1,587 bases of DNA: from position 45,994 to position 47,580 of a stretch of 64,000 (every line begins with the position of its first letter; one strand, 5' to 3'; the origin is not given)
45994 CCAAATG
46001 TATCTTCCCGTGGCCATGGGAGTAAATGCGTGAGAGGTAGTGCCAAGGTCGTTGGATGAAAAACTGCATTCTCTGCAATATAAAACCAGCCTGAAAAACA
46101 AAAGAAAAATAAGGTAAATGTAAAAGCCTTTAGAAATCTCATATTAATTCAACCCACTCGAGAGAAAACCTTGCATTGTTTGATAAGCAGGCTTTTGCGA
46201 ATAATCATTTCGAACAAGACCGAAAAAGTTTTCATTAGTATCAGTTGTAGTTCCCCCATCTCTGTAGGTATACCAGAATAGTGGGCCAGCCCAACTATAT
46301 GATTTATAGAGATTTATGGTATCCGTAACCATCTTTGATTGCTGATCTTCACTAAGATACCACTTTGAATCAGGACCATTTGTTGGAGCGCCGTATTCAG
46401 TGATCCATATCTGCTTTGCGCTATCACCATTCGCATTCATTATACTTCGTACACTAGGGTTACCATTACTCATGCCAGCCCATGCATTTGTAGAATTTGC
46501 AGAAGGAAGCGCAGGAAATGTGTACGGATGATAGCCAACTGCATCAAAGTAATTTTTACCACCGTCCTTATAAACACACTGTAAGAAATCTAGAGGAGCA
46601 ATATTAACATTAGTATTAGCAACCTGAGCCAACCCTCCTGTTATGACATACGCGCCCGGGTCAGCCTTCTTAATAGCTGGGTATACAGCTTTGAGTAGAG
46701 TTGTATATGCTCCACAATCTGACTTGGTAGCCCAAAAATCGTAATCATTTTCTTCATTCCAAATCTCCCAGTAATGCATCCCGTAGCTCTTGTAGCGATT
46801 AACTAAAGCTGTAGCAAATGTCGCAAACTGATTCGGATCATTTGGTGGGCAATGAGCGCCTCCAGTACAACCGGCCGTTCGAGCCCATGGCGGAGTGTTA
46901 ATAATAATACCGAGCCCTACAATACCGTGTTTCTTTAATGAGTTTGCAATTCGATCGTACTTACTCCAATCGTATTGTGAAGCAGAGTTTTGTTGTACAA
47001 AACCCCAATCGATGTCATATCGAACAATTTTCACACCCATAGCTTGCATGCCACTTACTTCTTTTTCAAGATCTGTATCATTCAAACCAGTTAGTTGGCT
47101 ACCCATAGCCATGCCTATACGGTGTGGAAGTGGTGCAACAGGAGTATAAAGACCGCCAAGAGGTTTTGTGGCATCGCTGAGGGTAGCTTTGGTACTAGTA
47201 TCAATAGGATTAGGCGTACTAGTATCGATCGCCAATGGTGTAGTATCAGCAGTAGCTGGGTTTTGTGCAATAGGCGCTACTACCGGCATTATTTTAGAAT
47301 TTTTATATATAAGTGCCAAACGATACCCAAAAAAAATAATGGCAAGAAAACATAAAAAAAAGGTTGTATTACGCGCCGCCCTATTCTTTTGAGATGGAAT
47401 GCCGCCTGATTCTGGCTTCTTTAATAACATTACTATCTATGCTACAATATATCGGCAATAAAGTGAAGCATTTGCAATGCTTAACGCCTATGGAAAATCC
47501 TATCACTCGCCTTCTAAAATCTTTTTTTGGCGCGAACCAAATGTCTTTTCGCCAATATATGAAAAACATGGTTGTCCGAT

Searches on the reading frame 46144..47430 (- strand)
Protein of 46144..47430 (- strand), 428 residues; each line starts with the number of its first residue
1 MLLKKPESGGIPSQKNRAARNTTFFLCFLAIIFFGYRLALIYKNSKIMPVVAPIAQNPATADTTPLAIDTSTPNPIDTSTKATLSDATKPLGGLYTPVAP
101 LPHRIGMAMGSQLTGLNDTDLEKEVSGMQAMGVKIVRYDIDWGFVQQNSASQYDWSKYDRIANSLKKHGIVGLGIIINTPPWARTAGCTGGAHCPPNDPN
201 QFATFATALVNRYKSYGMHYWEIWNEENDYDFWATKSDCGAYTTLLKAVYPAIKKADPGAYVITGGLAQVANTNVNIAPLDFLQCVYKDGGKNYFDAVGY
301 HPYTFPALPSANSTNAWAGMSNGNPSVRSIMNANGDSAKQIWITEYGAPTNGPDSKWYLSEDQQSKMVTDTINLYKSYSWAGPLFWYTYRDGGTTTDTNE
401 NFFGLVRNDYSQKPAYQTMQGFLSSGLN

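Call 3: search_protein_families(library=pfam, proteins=[window:46144-47430:-], max_evalue=0.01)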
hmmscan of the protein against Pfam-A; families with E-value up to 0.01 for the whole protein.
window:46144-47430:- (428 aa): 3 families
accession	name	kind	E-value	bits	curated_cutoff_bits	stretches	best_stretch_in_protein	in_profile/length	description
PF00150.24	Cellulase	-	1.4e-10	41.6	23.5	1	125-373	27-257/272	Cellulase (glycosyl hydrolase family 5)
PF01373.23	Glyco_hydro_14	-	3.4e-07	30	27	1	120-176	17-73/402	Glycosyl hydrolase family 14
PF01229.23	Glyco_hydro_39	-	4.8e-06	26.1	26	1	200-420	125-345/472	Glycosyl hydrolases family 39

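Call 4: search_protein_families(library=ncbifam, proteins=[window:46144-47430:-], max_evalue=0.01)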
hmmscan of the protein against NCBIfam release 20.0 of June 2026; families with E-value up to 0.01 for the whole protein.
window:46144-47430:- (428 aa): 0 families
